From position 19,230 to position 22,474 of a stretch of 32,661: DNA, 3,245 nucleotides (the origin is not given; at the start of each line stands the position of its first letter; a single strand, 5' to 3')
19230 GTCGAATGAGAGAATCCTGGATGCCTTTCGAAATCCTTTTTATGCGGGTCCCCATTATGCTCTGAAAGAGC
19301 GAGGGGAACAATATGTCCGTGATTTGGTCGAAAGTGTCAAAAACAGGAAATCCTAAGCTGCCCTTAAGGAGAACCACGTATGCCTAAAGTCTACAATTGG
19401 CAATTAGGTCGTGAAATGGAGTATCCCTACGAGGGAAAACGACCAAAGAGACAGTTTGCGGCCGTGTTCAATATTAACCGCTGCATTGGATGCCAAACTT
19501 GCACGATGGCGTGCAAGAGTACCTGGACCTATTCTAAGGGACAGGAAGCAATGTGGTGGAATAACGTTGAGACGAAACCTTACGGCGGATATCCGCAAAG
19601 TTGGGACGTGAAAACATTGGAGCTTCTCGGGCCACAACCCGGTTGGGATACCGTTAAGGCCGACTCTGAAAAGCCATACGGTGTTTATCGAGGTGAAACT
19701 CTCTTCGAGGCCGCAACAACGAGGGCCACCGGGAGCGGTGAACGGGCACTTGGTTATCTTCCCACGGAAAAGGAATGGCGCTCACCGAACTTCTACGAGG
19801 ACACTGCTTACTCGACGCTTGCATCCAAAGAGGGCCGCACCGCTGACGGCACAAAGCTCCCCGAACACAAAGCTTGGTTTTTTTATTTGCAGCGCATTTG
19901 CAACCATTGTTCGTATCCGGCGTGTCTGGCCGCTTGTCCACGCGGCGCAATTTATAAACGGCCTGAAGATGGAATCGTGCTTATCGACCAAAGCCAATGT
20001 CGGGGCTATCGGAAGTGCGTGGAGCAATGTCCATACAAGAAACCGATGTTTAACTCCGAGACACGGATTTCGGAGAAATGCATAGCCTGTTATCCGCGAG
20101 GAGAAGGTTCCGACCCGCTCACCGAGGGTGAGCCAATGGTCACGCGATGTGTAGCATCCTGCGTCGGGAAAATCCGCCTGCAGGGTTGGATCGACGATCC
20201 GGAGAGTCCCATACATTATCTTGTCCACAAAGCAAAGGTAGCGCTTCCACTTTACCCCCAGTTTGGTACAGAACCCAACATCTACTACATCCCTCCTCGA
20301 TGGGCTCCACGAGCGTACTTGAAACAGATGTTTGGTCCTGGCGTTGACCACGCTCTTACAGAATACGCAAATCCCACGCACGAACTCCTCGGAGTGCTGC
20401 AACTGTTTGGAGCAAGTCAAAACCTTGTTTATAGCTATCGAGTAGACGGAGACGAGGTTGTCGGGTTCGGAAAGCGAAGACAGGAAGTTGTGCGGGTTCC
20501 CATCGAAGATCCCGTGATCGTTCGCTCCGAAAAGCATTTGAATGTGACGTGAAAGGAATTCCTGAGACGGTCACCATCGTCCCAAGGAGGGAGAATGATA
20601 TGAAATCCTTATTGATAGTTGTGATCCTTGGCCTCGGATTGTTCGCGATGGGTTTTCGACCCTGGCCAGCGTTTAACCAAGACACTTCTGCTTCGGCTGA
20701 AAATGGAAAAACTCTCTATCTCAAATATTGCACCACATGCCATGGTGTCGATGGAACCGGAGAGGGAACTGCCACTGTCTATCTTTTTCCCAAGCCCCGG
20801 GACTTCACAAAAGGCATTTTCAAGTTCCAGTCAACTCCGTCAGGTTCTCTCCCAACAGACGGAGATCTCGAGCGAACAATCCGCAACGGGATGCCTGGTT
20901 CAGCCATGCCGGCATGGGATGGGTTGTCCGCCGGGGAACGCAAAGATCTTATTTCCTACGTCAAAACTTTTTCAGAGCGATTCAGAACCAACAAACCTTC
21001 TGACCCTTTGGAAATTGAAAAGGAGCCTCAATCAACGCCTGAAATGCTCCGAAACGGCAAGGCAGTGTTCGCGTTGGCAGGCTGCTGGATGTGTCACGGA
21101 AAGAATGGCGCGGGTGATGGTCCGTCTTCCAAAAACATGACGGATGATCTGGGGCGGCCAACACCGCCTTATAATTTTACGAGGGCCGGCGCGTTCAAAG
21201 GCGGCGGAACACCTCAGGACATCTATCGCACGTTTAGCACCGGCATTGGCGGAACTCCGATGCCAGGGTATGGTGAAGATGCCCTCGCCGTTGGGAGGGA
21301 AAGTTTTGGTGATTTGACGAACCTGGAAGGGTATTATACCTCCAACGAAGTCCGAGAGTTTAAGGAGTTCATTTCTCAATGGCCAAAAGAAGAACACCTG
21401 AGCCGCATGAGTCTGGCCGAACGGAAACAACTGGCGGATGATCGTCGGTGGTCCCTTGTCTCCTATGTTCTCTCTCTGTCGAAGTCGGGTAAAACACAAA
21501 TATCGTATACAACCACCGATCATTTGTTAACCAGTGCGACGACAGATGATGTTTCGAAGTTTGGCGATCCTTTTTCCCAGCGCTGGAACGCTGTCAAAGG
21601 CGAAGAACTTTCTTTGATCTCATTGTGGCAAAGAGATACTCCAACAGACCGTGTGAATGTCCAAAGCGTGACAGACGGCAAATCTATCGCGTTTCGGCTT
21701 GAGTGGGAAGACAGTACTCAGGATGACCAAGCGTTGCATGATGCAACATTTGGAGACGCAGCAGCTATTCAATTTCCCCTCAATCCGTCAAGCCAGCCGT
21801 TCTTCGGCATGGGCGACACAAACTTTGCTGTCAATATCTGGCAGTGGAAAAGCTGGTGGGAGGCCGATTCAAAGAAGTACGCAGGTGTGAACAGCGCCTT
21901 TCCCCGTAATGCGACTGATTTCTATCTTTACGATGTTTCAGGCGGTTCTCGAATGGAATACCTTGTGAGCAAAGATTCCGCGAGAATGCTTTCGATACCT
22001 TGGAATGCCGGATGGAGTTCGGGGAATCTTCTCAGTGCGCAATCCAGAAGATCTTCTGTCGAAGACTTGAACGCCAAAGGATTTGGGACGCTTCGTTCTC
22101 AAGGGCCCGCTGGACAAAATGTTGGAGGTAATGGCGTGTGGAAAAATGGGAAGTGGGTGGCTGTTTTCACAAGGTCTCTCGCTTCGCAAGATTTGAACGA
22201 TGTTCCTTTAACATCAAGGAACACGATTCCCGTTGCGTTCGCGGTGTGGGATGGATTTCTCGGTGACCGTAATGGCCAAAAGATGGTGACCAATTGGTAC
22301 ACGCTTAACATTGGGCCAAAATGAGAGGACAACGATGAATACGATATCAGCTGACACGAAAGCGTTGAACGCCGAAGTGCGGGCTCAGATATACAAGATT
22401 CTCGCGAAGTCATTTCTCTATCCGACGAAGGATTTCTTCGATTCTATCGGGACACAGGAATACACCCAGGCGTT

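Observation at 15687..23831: Periplasmic Nitrospira/anammox-type NXR-like molybdoenzyme cluster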

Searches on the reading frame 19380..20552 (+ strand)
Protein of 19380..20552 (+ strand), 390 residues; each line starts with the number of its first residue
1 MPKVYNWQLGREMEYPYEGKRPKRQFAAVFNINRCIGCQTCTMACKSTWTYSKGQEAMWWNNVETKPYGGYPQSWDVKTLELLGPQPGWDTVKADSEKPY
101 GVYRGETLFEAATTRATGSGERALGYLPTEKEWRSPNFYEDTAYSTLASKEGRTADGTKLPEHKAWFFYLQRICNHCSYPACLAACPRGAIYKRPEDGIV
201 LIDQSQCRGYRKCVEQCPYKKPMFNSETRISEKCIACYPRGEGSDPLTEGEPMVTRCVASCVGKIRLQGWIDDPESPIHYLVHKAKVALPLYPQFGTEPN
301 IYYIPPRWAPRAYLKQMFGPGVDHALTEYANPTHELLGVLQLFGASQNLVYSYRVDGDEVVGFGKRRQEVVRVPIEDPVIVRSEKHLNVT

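Call 4: search_protein_families(library=pfam, proteins=[window:19380-20552:+])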
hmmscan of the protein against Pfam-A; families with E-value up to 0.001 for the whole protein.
window:19380-20552:+ (390 aa): 7 families
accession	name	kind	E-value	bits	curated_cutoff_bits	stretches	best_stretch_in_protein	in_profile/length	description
PF13247.11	Fer4_11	-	2.5e-25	89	26.2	1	168-266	4-95/100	4Fe-4S dicluster domain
PF13237.11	Fer4_10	-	3e-11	43.5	25.5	1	172-218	7-53/53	4Fe-4S dicluster domain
PF12838.12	Fer4_7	-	1e-10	42.4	27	1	174-220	2-51/52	4Fe-4S dicluster domain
PF13187.11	Fer4_9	-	2e-06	28.1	27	1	174-220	2-50/52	4Fe-4S dicluster domain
PF12797.12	Fer4_2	-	1e-05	25.6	24.5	1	29-46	4-21/22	4Fe-4S binding domain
PF00037.32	Fer4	-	7e-05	22.9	21.1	0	29-45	2-18/24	4Fe-4S binding domain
PF12837.12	Fer4_6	-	9.8e-05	22.6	25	0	28-46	2-20/24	4Fe-4S binding domain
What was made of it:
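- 19380..20552 (+): Beta subunit: NxrB-like, 390 aa, 15 Cys arranged for three [4Fe-4S] clusters and one [3Fe-4S] cluster. Pfam Fer4_11 (call 4).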

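Call 22: search_solved_structures(query=window:19380-20549:+, show_alignments=1)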
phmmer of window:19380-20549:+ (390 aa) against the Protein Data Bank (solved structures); distinct sequences matched with E-value up to 0.001: 18.
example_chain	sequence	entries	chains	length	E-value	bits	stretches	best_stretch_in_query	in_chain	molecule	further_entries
7b04_A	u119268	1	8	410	3e-172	576.2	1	2-357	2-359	Nitrite oxidoreductase subunit B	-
2ivf_B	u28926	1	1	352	1.3e-67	231.5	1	18-309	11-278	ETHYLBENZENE DEHYDROGENASE BETA-SUBUNIT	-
4ydd_B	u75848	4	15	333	6.1e-67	229.3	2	166-314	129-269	DMSO reductase family type II enzyme, iron-sulfur subunit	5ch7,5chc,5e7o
1q16_B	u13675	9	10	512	1e-50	175.8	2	164-270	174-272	Respiratory nitrate reductase 1 beta chain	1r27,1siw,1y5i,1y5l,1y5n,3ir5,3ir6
3egw_B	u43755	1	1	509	9.3e-50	172.7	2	164-270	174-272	Respiratory nitrate reductase 1 beta chain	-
1y4z_B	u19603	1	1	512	9.5e-50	172.6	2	164-270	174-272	Respiratory nitrate reductase 1 beta chain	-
6cz7_B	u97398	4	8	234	5.1e-18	68.1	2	157-228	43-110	4Fe-4S ferredoxin, iron-sulfur binding domain protein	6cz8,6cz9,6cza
2vpw_B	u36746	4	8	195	7.8e-17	64.2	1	172-305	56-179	NRFC PROTEIN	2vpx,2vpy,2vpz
4v4c_B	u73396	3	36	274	1e-13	54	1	171-303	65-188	Pyrogallol hydroxytransferase small subunit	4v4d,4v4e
1kqf_B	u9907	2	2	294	3.4e-10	42.3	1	171-241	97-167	FORMATE DEHYDROGENASE, NITRATE-INDUCIBLE, IRON-SULFUR SUBUNIT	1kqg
9vap_B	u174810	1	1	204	2.4e-06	29.7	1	173-232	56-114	4Fe-4S dicluster domain-containing protein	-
9mqx_E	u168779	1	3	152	3.3e-06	29.2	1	172-237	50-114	Fe-S-cluster-containing hydrogenase subunit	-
6btm_B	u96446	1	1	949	7.9e-06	28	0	169-225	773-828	Alternative Complex III subunit B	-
6f0k_B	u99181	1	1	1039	1.7e-05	26.8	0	174-228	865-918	Fe-S-cluster-containing hydrogenase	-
8c0z_C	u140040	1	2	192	4.8e-05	25.4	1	173-277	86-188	Iron-sulfur cluster-binding protein potential subunit of aldehyde oxidoreductase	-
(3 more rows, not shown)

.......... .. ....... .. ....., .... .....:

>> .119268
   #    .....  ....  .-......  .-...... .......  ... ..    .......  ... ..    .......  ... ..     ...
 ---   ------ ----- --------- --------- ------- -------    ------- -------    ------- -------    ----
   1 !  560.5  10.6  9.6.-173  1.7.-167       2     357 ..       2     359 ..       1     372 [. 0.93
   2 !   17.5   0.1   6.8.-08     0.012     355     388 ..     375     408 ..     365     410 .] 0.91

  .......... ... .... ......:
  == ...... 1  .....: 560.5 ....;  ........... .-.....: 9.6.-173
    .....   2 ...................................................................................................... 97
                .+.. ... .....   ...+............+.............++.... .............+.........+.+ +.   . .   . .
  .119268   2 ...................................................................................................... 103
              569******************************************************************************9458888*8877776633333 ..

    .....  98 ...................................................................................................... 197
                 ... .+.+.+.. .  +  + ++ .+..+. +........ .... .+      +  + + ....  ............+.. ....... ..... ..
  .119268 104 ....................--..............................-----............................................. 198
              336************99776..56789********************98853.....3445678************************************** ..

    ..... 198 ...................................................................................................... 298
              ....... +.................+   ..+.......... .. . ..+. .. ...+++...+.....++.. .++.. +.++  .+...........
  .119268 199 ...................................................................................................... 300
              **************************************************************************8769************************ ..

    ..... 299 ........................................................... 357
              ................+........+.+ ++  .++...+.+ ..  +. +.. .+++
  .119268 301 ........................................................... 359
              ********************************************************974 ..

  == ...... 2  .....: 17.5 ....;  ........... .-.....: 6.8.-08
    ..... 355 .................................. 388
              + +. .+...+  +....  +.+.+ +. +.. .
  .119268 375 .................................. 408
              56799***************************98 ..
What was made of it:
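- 19380..20552 (+): 7b04_A at 576 bits, E 3e-172 (call 22).
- On Periplasmic NXR family (Nitrospira/Nitrospina/anammox type, broad sense): 7b04_A at E 3e-172 (call 22).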

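Call 30: search_protein_families(library=ncbifam, proteins=[window:19380-20552:+], max_evalue=0.001)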
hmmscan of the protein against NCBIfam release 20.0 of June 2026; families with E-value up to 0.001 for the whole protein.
window:19380-20552:+ (390 aa): 32 families (the best 25 are shown)
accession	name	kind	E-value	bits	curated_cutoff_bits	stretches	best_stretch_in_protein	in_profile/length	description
TIGR03478.1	DMSO_red_II_bet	subfamily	2.2e-85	286.4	480.7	1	23-312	1-260/321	DMSO reductase family type II enzyme, iron-sulfur subunit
NF042979.1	EthbenzDh_ebdB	equivalog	5.8e-71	239.2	740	1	20-307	15-278/354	ethylbenzene dehydrogenase subunit beta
TIGR01660.1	narH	equivalog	3.1e-54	184.2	524.05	2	165-269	174-270/492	nitrate reductase subunit beta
NF011569.0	PRK14993.1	equivalog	2.2e-34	119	416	2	169-304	95-222/244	tetrathionate reductase subunit TtrB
TIGR02951.1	DMSO_dmsB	equivalog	1.2e-28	100.2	214.1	1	153-272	43-154/161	DMSO/selenate family reductase complex B subunit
TIGR03149.1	cyt_nit_nrfC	equivalog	6.7e-27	94.3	377.6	1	168-306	88-218/225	cytochrome c nitrite reductase Fe-S protein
NF041715.1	arsenate_red_ArrB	equivalog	1.2e-24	87.2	450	2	160-228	45-110/233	arsenate respiratory reductase iron-sulfur subunit ArrB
NF045797.1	DsrO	equivalog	5.6e-24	84.8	200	1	170-304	99-234/235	sulfate reduction electron transfer complex DsrMKJOP subunit DsrO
NF008134.0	PRK10882.1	equivalog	4.5e-20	71.9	263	1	154-261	93-198/329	hydrogenase 2 operon protein HybA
TIGR01582.1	FDH-beta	equivalog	7.4e-16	58.1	334.7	1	166-241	86-160/283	formate dehydrogenase subunit beta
NF041782.1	mnquin_red_QrcC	equivalog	2.5e-15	56.8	400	1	157-225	50-119/239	menaquinone reductase iron-sulfur cluster-binding subunit QrcC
NF007382.0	PRK09898.1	equivalog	5.5e-15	55.4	213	1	168-237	117-186/208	ferredoxin-like protein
NF045715.1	sulf_resp_HmcB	equivalog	9.1e-14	51.2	420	1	169-261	102-188/307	sulfate respiration complex iron-sulfur protein HmcB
NF038355.1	FDH3_beta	equivalog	1.4e-10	41.5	240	1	173-233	53-112/180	formate dehydrogenase FDH3 subunit beta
NF007658.0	PRK10330.1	equivalog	3.3e-08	33.2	260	1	172-220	56-102/181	electron transport protein HydN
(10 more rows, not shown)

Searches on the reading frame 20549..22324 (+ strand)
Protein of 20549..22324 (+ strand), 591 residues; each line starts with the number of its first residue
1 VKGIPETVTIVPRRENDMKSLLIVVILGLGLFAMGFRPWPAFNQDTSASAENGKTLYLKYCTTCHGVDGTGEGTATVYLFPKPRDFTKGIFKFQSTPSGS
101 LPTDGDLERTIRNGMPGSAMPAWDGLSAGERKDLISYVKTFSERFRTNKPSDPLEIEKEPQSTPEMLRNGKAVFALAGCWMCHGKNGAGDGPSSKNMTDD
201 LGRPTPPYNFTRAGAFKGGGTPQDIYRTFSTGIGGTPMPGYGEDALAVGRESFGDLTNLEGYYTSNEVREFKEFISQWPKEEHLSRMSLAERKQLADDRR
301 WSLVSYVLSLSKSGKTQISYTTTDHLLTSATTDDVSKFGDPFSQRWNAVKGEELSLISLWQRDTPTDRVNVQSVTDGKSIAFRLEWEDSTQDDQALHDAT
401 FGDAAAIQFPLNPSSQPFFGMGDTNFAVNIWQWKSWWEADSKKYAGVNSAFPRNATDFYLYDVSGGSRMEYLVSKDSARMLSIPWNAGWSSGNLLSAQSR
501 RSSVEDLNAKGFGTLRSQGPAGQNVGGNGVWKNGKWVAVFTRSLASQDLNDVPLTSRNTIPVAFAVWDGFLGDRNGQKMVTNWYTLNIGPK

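Call 4: search_protein_families(library=pfam, proteins=[window:20549-22324:+])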
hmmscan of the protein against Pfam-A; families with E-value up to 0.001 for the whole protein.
window:20549-22324:+ (591 aa): 3 families
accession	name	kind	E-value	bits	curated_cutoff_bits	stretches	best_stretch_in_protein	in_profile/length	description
PF09459.16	EB_dh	-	4.4e-27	96.1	33.3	1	361-578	24-235/236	Ethylbenzene dehydrogenase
PF00034.26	Cytochrom_C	-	1e-20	75.2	21.3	2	50-140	1-88/90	Cytochrome c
PF13442.11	Cytochrome_CBB3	-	1.3e-16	61.1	27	1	49-138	2-68/68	Cytochrome C oxidase, cbb3-type, subunit III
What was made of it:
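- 20600..22324 (+): Gamma subunit, 574 aa from ATG 20600 (the ORF opens at GTG 20549): hydrophobic N-terminus, dihaem cytochrome c domain, NxrC-like haem-b domain. Pfam Cytochrom_C and EB_dh (call 4).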

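Call 21: search_solved_structures(query=window:20549-22321:+, show_alignments=2, max_evalue=0.01)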
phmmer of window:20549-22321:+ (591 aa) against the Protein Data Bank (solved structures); distinct sequences matched with E-value up to 0.01: 12.
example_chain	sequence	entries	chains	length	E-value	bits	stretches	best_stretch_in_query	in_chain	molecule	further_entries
6h5l_B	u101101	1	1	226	1.9e-55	191.7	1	50-243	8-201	Conserved hypothetical cytochrome protein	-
7b04_C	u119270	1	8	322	2.5e-31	112.1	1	369-588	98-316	Nitrite oxidoreductase subunit C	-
2ivf_C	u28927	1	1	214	8.6e-11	44.3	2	506-581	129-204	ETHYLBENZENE DEHYDROGENASE GAMMA-SUBUNIT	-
7vzr_C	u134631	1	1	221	0.0013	20.5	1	163-241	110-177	Cytochrome c, mono-and diheme variants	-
7vzg_C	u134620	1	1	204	0.0014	20.5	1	163-242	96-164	Cytochrome c, mono-and diheme variants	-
3mk7_C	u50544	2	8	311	0.0017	20.2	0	44-143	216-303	Cytochrome c oxidase, cbb3-type, subunit P | Cbb3-type cytochrome c oxidase subunit CcoP1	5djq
6lod_E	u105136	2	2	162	0.0019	20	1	50-87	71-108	Cytochrome c domain-containing protein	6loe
9wcx_U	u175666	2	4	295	0.0021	19.9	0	20-70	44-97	Cytochrome bc1 complex cytochrome c subunit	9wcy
5mxy_A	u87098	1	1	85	0.003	19.4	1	52-141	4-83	Cytochrome c-552 Ks_3358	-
9l08_A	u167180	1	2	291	0.0035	19.2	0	155-217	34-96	Covalently Connected Cytochrome c555 trimer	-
8snh_G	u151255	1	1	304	0.0037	19.1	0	44-133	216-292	Cbb3-type cytochrome c oxidase subunit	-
9g83_v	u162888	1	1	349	0.0062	18.3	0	47-131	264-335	Cbb3-type cytochrome c oxidase subunit CcoP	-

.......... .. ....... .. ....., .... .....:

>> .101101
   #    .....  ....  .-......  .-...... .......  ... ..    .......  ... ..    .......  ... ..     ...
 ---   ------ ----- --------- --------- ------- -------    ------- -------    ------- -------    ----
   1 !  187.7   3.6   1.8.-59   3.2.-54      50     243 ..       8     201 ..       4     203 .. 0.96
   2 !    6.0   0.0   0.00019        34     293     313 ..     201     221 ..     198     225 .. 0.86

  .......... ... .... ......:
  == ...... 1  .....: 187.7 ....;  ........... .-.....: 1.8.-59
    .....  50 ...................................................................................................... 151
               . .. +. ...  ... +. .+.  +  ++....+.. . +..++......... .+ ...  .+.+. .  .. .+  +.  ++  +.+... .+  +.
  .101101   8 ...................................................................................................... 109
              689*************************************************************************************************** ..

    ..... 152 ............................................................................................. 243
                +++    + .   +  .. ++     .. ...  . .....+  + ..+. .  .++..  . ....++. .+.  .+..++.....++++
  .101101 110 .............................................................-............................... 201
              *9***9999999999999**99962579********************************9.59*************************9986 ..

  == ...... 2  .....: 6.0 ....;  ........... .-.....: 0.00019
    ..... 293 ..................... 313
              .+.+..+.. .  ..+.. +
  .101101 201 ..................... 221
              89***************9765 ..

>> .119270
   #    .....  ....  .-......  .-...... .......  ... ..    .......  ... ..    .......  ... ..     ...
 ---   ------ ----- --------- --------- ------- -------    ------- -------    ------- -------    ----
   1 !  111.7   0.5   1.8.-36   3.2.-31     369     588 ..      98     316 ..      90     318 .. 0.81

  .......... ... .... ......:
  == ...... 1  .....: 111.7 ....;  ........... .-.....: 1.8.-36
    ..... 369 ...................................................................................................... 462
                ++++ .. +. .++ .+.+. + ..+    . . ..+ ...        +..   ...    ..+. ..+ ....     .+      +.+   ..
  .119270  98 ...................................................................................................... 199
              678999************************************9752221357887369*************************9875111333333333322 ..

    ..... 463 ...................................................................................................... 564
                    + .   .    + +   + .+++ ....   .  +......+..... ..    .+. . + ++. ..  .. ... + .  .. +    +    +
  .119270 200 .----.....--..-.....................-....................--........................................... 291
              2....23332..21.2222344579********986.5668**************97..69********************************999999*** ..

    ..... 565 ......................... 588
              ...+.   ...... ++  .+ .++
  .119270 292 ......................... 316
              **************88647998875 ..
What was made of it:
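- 20600..22324 (+): Residues 50-243 match 6h5l_B at E 1.9e-55; residues 369-588 match 7b04_C at E 2.5e-31 (call 21).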

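Call 30: search_protein_families(library=ncbifam, proteins=[window:20549-22324:+], max_evalue=0.001)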
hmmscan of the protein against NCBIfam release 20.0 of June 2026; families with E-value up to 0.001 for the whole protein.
window:20549-22324:+ (591 aa): 9 families
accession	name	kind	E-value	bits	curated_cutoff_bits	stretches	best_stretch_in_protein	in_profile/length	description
TIGR03477.1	DMSO_red_II_gam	subfamily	9.1e-36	123.1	169.85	2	340-435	14-115/206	DMSO reductase family type II enzyme, heme b subunit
NF042980.1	EthbenzDh_ebdC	equivalog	7.8e-14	51.6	400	2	365-437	54-124/214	ethylbenzene dehydrogenase subunit gamma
TIGR00782.1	ccoP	equivalog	3.8e-12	46.1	179.95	2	46-142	199-282/285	cytochrome-c oxidase, cbb3-type subunit III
NF033864.1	cytochrome579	equivalog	4.1e-11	43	280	2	60-96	61-97/179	cytochrome 579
NF050122.1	bc1_QcrC_actin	exception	1.6e-10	40.7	200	1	17-73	6-64/253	cytochrome bc1 complex diheme cytochrome c subunit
NF011054.0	PRK14486.1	equivalog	7.2e-09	35.6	447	1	44-140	210-289/294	putative bifunctional cbb3-type cytochrome c oxidase subunit II/cytochrome c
TIGR02603.1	CxxCH_TIGR02603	domain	0.00024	21.1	68.15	0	49-72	2-25/134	putative heme-binding domain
NF045774.1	cytochro_C551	exception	0.00072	19.5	118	0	43-71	32-60/110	cytochrome c551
TIGR03872.1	cytochrome_MoxG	equivalog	0.00082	19.5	147.8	0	47-71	41-65/133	cytochrome c(L), periplasmic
